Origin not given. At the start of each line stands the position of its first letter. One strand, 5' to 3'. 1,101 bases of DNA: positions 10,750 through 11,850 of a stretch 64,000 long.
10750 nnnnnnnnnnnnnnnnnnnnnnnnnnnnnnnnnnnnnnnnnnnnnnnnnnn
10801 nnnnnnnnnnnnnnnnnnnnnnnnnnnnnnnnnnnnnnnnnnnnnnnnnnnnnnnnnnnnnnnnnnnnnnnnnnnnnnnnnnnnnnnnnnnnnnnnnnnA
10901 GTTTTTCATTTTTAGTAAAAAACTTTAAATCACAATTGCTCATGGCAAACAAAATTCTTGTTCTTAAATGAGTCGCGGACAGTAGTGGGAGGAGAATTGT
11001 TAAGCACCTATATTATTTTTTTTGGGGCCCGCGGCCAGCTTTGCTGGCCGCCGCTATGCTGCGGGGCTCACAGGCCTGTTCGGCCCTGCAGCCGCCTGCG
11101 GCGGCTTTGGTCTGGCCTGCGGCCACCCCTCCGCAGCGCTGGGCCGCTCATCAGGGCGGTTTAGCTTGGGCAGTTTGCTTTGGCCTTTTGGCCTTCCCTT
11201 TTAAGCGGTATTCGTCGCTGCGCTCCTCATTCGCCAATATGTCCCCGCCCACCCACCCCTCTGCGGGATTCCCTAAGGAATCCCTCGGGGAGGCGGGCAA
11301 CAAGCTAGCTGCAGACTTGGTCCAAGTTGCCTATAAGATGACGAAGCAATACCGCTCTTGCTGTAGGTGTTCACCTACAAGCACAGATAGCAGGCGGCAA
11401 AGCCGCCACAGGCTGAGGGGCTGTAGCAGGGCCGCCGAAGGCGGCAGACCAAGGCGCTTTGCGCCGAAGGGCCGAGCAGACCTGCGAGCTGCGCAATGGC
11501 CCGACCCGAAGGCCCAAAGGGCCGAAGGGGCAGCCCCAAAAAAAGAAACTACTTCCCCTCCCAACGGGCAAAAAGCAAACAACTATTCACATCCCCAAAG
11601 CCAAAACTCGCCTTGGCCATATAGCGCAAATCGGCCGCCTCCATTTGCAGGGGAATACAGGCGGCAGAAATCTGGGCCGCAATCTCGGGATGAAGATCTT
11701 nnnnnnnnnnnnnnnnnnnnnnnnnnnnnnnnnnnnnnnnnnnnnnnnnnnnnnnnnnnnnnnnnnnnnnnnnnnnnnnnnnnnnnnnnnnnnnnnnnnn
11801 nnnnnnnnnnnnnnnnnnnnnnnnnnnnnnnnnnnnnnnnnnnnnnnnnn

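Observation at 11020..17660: Type III PKS cluster with a private FabF/FabZ/FabI-like fatty-acyl module, bracketed by inverted copies of a 500-bp composite repeat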

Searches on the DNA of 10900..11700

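Call 30: search_rna_families(source=window, start=10900, end=11700, threshold=evalue, max_evalue=1)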
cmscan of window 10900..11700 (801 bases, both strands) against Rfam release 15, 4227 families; matches with E-value up to 1: 2.
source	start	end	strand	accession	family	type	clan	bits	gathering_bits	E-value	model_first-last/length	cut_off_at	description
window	11408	11459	-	RF02802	PyrR204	Gene; snRNA; snoRNA; HACA-box;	-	17.7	71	0.86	1-57/57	no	Pyrobaculum sRNA 204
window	11402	11445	-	RF02100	tfoR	Gene; sRNA;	-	15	70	0.87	48-91/101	no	Translational regulator of tfoXVC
